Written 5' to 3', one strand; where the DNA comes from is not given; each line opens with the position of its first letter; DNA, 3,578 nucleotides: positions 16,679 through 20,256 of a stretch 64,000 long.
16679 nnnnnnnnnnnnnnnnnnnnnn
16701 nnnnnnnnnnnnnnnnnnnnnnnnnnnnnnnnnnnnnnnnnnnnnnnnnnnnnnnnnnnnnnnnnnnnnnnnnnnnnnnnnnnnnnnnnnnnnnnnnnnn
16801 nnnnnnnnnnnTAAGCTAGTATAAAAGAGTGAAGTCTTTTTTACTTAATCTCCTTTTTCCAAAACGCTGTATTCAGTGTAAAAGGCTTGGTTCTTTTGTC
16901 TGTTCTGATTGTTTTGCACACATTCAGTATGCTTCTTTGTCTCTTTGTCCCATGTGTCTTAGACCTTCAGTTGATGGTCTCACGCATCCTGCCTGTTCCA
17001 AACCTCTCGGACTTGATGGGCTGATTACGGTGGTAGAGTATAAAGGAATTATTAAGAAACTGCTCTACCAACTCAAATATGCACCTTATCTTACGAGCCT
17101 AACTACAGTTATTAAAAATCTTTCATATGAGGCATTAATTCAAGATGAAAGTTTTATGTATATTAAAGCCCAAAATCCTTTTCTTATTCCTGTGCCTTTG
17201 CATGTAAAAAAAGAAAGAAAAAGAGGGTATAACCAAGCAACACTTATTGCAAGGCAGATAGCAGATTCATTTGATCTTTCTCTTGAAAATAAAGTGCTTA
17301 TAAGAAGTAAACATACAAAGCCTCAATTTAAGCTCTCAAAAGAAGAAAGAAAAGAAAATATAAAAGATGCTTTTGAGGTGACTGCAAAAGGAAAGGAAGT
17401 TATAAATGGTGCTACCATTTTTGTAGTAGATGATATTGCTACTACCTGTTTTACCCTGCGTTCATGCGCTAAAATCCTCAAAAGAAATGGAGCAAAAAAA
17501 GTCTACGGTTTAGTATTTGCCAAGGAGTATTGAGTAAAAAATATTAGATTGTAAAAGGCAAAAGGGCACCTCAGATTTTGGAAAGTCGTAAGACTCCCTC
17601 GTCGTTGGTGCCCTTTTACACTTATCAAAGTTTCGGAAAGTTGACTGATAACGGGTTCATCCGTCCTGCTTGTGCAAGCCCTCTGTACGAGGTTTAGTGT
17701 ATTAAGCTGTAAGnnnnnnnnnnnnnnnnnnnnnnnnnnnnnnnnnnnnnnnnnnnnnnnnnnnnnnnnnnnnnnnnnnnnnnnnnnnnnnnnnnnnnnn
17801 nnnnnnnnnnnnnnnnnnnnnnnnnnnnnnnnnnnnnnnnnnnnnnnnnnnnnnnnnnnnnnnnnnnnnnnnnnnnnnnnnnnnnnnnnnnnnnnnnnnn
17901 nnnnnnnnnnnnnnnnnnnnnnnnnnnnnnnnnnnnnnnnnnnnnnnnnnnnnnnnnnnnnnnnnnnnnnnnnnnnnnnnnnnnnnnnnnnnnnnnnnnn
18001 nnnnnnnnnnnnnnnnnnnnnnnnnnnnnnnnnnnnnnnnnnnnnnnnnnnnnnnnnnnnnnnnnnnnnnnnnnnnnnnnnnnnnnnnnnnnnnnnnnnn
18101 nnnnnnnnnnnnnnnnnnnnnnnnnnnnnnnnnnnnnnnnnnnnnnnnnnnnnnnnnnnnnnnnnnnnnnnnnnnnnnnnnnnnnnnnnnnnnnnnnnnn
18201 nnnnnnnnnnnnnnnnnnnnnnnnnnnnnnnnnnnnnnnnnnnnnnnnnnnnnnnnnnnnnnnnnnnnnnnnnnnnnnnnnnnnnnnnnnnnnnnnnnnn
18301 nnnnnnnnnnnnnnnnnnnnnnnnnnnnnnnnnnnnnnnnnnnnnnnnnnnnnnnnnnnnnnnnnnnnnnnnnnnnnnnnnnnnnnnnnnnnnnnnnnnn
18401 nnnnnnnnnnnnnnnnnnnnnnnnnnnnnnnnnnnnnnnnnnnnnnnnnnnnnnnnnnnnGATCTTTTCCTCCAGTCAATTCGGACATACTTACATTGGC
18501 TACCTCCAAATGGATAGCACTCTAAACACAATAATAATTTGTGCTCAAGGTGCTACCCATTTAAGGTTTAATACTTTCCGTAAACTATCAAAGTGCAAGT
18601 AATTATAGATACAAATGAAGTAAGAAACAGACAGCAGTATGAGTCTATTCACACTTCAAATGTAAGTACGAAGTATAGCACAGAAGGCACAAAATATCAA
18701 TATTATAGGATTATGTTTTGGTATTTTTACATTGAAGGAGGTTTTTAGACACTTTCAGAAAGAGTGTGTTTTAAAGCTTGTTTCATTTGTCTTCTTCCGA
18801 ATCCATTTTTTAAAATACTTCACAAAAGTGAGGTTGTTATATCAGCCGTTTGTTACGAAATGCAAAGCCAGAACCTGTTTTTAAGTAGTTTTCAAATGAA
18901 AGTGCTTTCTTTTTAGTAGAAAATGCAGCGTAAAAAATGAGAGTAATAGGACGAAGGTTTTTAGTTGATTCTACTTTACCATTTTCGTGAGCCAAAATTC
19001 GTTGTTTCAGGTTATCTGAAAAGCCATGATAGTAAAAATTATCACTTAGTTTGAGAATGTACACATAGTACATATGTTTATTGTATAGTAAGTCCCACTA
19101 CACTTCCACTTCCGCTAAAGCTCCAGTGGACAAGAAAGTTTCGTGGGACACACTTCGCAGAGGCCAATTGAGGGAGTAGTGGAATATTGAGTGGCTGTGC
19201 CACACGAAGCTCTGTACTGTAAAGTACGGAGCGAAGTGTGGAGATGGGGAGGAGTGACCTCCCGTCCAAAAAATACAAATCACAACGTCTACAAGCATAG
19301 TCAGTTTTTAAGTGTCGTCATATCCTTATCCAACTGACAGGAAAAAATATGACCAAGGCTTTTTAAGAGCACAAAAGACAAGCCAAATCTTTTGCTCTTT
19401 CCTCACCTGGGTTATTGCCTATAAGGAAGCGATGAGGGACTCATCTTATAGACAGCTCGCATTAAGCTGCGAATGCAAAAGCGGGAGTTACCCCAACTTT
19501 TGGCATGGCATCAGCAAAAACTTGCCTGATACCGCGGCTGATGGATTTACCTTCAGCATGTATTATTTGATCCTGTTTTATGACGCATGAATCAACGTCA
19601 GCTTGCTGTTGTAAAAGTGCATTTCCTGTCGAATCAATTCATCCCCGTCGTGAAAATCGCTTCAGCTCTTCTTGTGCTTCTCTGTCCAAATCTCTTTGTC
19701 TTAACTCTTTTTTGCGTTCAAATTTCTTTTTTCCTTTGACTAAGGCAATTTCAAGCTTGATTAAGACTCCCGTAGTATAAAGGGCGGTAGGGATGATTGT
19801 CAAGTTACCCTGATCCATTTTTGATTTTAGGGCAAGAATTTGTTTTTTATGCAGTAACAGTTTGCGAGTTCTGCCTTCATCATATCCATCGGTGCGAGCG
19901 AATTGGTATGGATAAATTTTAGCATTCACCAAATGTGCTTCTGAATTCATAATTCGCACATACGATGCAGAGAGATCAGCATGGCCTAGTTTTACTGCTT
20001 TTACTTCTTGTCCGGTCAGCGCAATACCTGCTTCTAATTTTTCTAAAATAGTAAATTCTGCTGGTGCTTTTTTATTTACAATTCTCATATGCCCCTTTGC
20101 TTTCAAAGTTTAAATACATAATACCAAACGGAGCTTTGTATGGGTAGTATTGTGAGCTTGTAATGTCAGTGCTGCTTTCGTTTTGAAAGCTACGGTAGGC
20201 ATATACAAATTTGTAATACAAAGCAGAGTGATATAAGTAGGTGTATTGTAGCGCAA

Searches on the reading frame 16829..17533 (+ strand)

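Call 50: search_protein_families(library=pfam, proteins=[window:16829-17533:+], max_evalue=0.0001)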
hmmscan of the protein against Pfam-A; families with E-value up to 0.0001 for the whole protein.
window:16829-17533:+ (234 aa): 2 families
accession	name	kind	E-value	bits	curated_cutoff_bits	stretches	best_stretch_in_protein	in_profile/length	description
PF18912.6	DZR_2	-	8.7e-07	29.1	27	1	5-56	1-55/56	Double zinc ribbon domain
PF00156.33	Pribosyltran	-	2.5e-06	27.4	26.3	1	139-225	42-118/158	Phosphoribosyl transferase domain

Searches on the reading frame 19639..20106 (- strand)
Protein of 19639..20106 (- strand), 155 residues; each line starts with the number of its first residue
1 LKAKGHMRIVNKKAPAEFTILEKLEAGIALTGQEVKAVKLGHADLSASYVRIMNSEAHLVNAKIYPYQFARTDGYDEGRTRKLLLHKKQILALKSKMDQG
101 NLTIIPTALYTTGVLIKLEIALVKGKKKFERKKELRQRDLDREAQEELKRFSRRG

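Call 51: search_protein_families(library=pfam, proteins=[window:19639-20106:-], max_evalue=0.0001)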
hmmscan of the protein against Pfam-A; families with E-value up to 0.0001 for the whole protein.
window:19639-20106:- (155 aa): 1 family
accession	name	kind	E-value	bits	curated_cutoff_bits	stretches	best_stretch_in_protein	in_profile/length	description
PF01668.23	SmpB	-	6.6e-43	146.5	27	1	10-149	3-142/143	SmpB protein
